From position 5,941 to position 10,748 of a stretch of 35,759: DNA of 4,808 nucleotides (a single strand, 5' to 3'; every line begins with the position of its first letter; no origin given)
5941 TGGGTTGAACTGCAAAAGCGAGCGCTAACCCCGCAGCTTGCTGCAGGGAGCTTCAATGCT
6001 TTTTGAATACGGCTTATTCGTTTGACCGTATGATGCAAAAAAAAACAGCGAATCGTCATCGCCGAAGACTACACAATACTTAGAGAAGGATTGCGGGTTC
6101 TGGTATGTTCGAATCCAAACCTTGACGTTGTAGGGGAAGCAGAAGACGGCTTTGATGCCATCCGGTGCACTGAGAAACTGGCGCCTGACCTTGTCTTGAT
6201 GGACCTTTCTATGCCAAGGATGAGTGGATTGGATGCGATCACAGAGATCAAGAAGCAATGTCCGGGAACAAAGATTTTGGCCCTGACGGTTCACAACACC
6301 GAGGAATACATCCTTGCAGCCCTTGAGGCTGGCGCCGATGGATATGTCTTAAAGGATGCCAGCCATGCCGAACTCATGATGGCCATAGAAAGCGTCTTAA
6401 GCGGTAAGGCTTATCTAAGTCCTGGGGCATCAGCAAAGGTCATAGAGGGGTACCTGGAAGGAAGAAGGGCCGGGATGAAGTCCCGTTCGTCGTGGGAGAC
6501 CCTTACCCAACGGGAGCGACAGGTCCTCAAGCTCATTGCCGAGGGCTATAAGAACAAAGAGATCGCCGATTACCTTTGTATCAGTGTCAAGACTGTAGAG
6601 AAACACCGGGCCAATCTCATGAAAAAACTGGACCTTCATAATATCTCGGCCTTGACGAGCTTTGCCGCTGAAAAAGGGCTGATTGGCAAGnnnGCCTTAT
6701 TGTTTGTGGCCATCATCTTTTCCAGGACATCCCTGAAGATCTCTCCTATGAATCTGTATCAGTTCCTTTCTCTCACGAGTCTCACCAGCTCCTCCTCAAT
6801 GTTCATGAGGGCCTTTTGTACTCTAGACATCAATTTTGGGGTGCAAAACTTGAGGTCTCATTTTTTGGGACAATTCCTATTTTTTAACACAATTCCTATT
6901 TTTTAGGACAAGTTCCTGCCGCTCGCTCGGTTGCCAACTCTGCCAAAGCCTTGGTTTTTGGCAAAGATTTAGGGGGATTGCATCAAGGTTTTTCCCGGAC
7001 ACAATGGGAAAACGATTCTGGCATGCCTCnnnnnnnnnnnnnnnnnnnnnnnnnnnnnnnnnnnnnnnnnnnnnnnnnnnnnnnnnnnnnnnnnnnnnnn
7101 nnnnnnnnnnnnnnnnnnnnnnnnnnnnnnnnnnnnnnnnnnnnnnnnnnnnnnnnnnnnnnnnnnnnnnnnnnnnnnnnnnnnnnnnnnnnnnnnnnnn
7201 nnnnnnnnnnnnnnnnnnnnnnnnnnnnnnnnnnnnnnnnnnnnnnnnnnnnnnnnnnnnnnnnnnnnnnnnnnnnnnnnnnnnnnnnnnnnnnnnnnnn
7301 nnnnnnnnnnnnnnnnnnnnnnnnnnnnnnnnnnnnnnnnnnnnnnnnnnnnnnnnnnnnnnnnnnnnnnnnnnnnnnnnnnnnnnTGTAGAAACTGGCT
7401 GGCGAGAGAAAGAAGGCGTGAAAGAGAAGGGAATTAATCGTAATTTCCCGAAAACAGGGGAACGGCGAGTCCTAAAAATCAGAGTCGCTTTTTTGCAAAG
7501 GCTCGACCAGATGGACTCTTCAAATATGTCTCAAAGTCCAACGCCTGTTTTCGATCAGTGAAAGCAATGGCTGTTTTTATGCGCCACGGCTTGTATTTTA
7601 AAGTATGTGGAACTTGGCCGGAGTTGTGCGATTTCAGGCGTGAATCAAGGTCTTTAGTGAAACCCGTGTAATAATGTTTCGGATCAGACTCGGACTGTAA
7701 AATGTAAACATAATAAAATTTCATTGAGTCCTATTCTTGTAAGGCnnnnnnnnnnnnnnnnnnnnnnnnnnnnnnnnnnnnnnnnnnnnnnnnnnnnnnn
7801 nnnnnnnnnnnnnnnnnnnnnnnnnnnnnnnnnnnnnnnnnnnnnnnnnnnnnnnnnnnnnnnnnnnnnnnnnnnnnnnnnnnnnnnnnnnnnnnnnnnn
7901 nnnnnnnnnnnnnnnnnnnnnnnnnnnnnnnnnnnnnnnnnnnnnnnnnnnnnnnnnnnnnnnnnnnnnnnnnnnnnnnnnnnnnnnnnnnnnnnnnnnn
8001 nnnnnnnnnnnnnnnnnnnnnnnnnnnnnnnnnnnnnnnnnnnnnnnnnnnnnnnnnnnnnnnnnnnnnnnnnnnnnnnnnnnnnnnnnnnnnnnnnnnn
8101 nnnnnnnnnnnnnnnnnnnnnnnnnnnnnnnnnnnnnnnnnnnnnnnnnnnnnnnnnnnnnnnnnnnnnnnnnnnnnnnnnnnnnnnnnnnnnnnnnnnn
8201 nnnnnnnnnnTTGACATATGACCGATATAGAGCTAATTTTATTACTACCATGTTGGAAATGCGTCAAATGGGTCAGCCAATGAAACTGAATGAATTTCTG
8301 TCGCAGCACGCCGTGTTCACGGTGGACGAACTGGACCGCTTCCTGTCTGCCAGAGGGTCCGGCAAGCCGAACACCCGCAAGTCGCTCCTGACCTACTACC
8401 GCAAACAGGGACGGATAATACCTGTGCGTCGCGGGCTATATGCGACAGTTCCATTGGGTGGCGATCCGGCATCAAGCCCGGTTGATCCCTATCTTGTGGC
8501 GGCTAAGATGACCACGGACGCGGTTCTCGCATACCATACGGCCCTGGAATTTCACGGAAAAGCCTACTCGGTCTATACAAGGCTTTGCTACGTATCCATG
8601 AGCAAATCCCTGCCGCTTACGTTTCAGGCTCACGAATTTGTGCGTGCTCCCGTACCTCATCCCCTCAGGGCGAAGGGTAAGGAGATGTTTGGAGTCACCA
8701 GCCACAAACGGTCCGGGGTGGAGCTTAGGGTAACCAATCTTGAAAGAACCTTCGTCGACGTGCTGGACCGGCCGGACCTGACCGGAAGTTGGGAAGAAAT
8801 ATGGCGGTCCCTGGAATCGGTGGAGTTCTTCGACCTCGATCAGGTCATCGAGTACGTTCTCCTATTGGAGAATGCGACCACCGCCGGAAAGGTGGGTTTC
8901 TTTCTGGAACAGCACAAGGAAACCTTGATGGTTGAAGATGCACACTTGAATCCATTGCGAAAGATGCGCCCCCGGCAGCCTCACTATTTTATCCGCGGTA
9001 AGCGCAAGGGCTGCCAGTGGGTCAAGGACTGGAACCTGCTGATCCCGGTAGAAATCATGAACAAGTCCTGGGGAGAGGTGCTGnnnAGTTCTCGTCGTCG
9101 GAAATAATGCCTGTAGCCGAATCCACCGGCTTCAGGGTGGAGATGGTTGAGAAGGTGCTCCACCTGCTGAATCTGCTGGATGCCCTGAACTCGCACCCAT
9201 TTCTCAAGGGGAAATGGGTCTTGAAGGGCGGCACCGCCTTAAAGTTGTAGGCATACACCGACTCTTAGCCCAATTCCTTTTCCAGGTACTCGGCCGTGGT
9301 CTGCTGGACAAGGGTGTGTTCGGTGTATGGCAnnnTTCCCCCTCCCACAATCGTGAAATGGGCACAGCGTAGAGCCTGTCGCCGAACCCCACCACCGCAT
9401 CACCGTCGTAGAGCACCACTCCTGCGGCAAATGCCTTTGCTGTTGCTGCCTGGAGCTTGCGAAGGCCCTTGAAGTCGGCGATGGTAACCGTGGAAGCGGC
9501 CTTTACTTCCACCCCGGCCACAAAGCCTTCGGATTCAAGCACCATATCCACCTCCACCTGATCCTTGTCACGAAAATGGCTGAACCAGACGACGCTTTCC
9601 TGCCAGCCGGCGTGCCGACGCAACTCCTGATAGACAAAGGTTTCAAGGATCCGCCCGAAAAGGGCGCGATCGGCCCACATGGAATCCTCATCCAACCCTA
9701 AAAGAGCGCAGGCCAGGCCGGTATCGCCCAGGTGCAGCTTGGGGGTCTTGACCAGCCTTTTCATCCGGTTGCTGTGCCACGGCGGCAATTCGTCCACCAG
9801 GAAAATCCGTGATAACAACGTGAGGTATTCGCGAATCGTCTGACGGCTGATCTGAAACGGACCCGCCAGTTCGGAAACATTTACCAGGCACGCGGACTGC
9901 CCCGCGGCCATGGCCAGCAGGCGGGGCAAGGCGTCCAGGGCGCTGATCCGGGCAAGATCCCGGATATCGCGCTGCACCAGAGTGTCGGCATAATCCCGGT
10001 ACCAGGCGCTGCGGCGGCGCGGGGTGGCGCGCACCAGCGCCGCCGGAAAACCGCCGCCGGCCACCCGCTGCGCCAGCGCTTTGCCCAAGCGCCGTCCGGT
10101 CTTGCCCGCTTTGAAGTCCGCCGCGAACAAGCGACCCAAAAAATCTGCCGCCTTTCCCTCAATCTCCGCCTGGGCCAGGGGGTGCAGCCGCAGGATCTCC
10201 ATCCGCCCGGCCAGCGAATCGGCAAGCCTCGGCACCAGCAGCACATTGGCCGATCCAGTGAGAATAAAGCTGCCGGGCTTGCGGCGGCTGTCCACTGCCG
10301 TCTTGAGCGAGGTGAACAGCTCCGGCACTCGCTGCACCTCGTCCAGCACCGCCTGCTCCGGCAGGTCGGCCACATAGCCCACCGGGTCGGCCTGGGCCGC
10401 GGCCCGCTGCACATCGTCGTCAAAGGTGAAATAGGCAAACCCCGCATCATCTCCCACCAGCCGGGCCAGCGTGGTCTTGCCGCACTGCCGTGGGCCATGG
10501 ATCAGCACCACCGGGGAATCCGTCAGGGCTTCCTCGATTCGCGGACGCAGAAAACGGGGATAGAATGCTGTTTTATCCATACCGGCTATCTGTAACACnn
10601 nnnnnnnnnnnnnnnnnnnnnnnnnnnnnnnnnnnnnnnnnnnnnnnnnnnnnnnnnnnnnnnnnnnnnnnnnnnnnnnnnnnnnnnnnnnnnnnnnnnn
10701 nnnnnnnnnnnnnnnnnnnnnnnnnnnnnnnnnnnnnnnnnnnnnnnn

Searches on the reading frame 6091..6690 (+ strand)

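Call 82: search_protein_families(library=pfam, proteins=[window:6091-6690:+], max_evalue=0.001)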
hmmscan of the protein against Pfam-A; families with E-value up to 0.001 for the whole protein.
window:6091-6690:+ (200 aa): 4 families
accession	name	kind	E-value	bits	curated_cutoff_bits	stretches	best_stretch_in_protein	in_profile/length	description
PF00072.30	Response_reg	-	7.3e-24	84.5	30.2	1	8-99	20-110/111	Response regulator receiver domain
PF00196.25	GerE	-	7.7e-21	73.9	23.5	1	137-192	2-57/57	Bacterial regulatory proteins, luxR family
PF08281.18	Sigma70_r4_2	-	5.9e-08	32.7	25.7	1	136-180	9-54/54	Sigma-70, region 4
PF13384.12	HTH_23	-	2.1e-05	24.6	24.6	1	141-174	6-39/50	Homeodomain-like domain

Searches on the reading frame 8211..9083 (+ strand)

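Call 82: search_protein_families(library=pfam, proteins=[window:8211-9083:+], max_evalue=0.001)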
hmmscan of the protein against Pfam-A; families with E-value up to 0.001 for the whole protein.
window:8211-9083:+ (291 aa): 1 family
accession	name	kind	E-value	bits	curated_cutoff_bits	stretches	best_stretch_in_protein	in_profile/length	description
PF13338.12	AbiEi_4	-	3.6e-07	30.6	25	1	25-78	2-47/49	Transcriptional regulator, AbiEi antitoxin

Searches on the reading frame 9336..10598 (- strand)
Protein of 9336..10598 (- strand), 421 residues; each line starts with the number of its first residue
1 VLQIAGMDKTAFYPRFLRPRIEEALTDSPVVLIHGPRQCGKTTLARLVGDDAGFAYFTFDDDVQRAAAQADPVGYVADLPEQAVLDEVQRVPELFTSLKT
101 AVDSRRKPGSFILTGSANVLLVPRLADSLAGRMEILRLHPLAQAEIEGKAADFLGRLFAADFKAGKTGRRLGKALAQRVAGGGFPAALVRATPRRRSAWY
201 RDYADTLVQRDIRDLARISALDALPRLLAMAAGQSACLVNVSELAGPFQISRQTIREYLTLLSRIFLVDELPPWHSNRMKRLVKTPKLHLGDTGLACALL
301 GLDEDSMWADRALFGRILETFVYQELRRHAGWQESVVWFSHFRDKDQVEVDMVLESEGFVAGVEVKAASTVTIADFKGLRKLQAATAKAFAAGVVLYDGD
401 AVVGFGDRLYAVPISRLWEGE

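Call 5: search_protein_families(library=padloc, proteins=[window:9336-10598:-], max_evalue=0.001)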
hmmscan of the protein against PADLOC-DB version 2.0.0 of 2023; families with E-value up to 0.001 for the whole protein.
window:9336-10598:- (421 aa): 7 families
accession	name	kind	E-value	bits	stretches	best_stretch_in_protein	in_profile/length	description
PDLC04790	PDC-S01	-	3.7e-166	551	1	4-419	5-419/422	-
PDLC04789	PDC-S01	-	4.3e-48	162.2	1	14-370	3-343/375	-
PDLC04791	PDC-S01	-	1.2e-30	104.5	2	175-387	158-368/395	-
PDLC04787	PDC-S01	-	9.5e-30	101.8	1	13-367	11-357/412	-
PDLC04788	PDC-S01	-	3.9e-16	57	1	32-373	23-388/448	-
PDLC04786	PDC-S01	-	4.3e-16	56.7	2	284-379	304-398/439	-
PDLC04792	PDC-S01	-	2e-11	41.2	1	287-399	306-414/452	-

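Call 6: search_protein_families(library=pfam, proteins=[window:9336-10598:-], max_evalue=0.001)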
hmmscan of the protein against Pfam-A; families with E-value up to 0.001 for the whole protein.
window:9336-10598:- (421 aa): 5 families
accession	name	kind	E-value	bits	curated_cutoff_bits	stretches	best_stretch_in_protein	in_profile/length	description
PF13635.12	DUF4143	-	3.6e-48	163.8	28.1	1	209-367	1-159/160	Domain of unknown function (DUF4143)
PF13173.12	AAA_14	-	3.2e-26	92.3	27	1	28-146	2-128/129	AAA domain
PF00004.35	AAA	-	0.00058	20.8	21.2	0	31-60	1-30/131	ATPase family associated with various cellular activities (AAA)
PF13191.12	AAA_16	-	0.00078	20.4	32.6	0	22-96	17-99/167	AAA ATPase domain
PF13401.12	AAA_22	-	0.00086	20.1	27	0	30-51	7-28/130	AAA domain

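Call 100: search_protein_families(library=ncbifam, proteins=[window:9336-10598:-], max_evalue=1)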
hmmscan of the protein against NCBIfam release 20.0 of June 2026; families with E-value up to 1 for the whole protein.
window:9336-10598:- (421 aa): 4 families
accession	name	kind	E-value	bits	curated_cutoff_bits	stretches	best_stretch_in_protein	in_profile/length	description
NF005115.0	PRK06547.1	equivalog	0.037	13.4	173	1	26-61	13-49/172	hypothetical protein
NF003230.0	PRK04195.1-6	equivalog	0.039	12.6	441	1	21-58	30-69/494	replication factor C large subunit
NF002988.0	PRK03731.1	equivalog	0.058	13.1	161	1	31-67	5-41/174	shikimate kinase AroL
TIGR00017.1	cmk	equivalog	0.16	11.6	135.55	1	30-58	4-32/217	(d)CMP kinase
